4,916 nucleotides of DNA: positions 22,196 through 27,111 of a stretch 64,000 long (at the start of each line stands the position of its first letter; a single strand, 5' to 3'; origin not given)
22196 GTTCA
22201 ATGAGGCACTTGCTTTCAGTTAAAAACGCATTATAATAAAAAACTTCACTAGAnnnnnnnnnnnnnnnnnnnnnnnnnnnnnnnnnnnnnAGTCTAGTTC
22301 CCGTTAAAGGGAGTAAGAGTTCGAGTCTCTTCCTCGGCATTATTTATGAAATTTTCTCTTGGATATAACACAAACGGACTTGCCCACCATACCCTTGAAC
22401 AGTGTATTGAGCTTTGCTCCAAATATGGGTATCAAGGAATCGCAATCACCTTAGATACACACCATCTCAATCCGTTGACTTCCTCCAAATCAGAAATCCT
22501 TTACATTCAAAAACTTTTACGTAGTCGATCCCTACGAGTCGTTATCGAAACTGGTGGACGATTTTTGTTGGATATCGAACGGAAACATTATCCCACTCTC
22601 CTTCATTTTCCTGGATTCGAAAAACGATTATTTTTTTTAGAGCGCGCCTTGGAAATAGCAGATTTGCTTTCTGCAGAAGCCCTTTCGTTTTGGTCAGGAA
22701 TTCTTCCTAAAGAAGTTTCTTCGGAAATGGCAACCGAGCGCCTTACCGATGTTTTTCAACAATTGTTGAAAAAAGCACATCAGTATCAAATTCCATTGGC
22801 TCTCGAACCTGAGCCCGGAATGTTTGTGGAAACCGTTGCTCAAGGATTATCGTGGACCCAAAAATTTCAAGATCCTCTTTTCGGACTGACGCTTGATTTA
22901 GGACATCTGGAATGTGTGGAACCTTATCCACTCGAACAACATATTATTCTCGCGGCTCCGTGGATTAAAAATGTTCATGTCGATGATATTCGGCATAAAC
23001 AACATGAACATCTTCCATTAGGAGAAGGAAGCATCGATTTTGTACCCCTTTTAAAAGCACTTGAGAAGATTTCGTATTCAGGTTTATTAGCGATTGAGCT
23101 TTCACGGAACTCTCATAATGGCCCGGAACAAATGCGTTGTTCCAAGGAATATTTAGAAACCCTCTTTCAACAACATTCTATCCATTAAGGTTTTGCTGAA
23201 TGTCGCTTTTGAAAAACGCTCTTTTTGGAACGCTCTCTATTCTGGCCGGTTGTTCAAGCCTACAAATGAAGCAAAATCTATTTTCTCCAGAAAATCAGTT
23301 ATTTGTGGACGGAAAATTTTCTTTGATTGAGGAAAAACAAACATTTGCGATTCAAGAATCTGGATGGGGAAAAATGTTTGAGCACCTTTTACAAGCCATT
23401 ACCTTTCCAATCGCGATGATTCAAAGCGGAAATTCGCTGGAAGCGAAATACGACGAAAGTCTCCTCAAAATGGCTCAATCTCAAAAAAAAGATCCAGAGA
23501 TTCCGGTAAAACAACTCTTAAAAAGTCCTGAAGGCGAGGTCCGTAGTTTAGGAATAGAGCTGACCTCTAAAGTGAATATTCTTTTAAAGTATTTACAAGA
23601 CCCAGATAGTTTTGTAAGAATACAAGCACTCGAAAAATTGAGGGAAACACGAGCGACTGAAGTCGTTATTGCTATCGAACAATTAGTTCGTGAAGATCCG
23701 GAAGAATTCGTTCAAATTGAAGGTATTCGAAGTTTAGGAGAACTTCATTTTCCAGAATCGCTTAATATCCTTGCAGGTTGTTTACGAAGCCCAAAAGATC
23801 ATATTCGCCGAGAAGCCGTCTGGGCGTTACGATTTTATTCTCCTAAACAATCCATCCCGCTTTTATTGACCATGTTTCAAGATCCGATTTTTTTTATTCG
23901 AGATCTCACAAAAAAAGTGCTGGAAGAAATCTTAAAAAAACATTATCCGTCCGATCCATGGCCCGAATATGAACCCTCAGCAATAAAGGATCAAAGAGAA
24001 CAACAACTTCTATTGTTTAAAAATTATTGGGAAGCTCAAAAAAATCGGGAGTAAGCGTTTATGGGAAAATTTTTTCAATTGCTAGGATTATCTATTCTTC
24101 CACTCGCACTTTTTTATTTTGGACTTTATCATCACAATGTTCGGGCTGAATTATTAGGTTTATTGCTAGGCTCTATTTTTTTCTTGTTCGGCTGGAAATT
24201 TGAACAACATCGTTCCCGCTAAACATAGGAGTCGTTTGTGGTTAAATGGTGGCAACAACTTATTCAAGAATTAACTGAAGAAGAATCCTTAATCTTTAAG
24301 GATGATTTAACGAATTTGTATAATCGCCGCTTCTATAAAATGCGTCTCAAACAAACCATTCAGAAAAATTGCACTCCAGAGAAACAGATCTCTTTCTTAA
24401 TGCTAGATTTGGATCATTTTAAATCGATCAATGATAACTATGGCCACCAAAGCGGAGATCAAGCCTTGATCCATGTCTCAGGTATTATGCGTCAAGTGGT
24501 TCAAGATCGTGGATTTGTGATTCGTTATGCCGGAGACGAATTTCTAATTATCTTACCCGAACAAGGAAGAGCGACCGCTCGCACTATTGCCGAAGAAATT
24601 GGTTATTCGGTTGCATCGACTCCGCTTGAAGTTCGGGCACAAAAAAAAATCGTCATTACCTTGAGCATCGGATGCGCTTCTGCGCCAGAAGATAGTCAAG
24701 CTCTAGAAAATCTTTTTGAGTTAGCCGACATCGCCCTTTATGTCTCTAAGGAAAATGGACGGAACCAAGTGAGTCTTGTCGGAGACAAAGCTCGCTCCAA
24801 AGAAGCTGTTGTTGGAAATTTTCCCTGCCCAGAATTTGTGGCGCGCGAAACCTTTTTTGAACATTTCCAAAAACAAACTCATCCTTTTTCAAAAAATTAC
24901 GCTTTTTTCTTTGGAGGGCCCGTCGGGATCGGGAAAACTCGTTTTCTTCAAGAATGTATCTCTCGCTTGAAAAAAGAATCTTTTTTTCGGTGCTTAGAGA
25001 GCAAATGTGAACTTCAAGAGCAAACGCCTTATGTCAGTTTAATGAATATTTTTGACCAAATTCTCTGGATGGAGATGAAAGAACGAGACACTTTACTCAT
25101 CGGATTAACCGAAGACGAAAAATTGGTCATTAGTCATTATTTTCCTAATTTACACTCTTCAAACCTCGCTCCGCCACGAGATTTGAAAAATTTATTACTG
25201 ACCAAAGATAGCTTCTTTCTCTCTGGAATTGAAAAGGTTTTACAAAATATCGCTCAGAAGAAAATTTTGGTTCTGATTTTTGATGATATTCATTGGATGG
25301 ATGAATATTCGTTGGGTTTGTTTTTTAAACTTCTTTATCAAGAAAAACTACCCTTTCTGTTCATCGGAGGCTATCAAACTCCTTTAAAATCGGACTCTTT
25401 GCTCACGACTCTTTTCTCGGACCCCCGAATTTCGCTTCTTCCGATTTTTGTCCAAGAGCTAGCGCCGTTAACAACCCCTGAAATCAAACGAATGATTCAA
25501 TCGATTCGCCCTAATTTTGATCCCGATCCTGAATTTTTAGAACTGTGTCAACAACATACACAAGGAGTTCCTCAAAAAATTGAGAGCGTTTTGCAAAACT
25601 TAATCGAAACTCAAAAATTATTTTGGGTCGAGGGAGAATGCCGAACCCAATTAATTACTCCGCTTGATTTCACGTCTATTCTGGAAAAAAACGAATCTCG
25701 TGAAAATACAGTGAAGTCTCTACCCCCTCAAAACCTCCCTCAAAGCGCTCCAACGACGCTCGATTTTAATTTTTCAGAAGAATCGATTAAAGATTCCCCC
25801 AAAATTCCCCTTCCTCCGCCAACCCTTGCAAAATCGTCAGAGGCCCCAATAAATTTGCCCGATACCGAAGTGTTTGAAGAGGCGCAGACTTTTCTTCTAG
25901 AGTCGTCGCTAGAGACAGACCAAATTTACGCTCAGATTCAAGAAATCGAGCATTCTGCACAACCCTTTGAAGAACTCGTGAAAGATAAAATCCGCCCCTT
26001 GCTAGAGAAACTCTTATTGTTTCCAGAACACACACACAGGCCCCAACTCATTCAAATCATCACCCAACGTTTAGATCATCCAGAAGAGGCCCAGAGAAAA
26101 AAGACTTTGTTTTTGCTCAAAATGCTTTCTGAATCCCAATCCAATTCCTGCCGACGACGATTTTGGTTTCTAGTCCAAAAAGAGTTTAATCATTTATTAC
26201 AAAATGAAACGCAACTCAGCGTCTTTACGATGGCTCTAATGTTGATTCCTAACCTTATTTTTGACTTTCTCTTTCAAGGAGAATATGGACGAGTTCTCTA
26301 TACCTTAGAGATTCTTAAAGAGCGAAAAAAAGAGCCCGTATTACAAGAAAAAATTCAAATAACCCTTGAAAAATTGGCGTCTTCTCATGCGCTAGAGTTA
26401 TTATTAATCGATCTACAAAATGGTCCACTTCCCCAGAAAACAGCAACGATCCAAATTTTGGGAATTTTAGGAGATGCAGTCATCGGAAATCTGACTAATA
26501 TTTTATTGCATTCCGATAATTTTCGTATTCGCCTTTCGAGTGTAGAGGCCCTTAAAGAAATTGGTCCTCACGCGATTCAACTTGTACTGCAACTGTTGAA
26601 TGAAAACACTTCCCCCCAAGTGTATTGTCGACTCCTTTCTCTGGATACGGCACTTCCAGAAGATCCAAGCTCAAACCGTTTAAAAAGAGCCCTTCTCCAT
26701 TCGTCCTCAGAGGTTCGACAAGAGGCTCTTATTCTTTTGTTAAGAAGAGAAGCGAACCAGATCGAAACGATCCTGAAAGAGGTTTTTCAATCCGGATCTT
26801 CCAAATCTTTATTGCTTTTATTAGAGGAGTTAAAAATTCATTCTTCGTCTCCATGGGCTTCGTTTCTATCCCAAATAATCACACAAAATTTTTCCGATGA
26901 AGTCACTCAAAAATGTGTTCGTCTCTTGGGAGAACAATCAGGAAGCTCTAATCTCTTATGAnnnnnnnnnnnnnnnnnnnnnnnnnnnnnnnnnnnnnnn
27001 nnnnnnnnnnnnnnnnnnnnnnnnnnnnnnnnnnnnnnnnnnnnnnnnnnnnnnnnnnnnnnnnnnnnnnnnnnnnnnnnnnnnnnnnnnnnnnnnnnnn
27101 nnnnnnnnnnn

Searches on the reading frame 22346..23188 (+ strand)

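Call 69: search_protein_families(library=pfam, proteins=[window:22346-23188:+], max_evalue=0.00001)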
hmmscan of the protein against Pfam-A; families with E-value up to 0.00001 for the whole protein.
window:22346-23188:+ (280 aa): 1 family
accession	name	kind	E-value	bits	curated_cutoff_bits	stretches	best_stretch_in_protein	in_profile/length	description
PF01261.30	AP_endonuc_2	-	8.7e-32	111.2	31.1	1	21-271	1-247/249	Xylose isomerase-like TIM barrel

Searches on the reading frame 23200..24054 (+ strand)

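Call 69: search_protein_families(library=pfam, proteins=[window:23200-24054:+], max_evalue=0.00001)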
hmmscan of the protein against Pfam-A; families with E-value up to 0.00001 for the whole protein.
window:23200-24054:+ (284 aa): 2 families
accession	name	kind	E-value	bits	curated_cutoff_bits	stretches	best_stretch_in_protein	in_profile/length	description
PF13646.12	HEAT_2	-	4.1e-16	59.5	27.7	1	160-229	5-74/88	HEAT repeats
PF02985.28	HEAT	-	2.9e-11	42.9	23.5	0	125-148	2-25/31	HEAT repeat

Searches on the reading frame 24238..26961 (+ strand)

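Call 69: search_protein_families(library=pfam, proteins=[window:24238-26961:+], max_evalue=0.00001)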
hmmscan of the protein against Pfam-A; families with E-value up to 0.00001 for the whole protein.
window:24238-26961:+ (907 aa): 3 families
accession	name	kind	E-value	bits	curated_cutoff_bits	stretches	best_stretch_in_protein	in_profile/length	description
PF00990.26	GGDEF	-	3.1e-44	151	23.8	1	21-177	3-161/161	Diguanylate cyclase, GGDEF domain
PF13191.12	AAA_16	-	1.1e-11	46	32.6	1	200-369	2-159/167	AAA ATPase domain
PF24898.2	GGDEF_GdpP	-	5.5e-07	30.3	30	1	57-182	2-120/126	Cyclic-di-AMP phosphodiesterase GdpP-like, GGDEF domain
